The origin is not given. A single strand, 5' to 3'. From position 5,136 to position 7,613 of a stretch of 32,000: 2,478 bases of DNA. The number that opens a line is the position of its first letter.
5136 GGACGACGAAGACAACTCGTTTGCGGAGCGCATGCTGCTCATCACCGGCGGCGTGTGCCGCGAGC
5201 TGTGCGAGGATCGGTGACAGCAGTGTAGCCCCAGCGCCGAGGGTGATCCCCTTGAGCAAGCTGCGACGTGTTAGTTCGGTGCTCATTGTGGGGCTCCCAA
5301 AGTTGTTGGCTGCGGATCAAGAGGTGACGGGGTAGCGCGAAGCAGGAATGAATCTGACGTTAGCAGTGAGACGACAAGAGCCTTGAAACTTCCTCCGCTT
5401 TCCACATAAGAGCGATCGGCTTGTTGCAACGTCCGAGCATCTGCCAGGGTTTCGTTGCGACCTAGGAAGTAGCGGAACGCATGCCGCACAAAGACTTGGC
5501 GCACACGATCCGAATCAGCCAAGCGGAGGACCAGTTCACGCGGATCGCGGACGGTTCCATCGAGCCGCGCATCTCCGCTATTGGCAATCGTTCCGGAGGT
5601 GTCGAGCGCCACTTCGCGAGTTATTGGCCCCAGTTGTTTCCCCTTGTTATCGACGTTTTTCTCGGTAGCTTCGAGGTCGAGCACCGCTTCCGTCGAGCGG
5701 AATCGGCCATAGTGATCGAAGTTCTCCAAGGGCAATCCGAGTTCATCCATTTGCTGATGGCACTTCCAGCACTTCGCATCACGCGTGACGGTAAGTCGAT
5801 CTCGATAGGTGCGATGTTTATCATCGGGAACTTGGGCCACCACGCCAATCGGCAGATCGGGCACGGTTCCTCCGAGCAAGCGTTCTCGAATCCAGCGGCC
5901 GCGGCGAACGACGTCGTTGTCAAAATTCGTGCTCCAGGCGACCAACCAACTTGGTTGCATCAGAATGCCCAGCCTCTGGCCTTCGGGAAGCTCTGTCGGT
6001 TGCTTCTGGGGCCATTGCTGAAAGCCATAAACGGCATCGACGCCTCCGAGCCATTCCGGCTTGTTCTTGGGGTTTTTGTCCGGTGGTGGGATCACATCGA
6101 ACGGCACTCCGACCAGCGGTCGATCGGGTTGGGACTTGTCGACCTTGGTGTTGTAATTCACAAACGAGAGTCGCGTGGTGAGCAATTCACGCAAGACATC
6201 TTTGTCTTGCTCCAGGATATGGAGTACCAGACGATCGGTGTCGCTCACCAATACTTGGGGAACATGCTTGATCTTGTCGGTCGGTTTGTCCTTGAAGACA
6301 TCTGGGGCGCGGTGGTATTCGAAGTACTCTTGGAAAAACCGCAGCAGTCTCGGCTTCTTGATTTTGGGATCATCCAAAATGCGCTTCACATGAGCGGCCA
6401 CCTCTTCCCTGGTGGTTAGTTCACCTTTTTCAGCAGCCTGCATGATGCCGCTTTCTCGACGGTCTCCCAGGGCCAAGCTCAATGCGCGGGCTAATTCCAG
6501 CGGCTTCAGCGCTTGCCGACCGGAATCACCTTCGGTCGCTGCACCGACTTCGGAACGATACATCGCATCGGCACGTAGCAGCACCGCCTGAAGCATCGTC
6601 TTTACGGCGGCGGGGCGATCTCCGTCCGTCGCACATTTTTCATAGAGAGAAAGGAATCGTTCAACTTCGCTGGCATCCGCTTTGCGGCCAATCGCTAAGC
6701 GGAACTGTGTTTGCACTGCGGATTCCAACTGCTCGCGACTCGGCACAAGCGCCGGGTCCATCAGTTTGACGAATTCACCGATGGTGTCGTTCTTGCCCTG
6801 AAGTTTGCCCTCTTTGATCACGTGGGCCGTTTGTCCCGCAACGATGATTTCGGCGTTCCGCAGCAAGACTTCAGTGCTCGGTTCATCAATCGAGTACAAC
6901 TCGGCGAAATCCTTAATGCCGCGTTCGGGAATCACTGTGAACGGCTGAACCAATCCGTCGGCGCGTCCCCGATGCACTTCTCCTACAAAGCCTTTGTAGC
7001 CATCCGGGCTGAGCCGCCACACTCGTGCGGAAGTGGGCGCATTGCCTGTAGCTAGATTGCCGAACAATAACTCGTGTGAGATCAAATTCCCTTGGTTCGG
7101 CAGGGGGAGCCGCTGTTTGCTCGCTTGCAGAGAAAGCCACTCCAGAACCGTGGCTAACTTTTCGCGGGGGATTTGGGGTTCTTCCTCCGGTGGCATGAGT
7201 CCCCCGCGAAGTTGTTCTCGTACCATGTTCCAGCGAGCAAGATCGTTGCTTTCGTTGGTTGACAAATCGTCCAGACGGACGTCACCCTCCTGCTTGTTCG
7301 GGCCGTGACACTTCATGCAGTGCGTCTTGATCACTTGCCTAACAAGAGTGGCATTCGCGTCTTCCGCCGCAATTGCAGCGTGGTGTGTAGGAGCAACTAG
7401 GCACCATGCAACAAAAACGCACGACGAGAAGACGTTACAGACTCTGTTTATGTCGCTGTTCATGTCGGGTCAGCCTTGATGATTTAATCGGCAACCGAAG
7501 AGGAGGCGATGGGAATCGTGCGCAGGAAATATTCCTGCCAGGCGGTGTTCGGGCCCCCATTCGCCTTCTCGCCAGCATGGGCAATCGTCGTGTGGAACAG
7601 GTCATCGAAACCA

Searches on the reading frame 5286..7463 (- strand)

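Call 87: search_protein_families(library=pfam, proteins=[window:5286-7463:-], max_evalue=0.00001)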
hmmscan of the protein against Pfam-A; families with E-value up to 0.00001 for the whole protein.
window:5286-7463:- (726 aa): 5 families
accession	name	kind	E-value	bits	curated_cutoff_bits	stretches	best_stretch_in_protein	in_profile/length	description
PF07627.16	PSCyt3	-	2.2e-26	92.5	27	1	497-592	1-98/98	Protein of unknown function (DUF1588)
PF07631.16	PSD4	-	1.7e-17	64.5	23.3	1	319-437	1-120/128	Protein of unknown function (DUF1592)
PF07624.16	PSD2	-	3e-15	56.1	25.8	1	637-706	4-74/74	Protein of unknown function (DUF1585)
PF07635.16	PSCyt1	-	6.5e-08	33.5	22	1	49-94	1-59/59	Planctomycete cytochrome C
PF07637.16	PSD5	-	3.5e-06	27.7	34.2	0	249-305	5-62/62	Protein of unknown function (DUF1595)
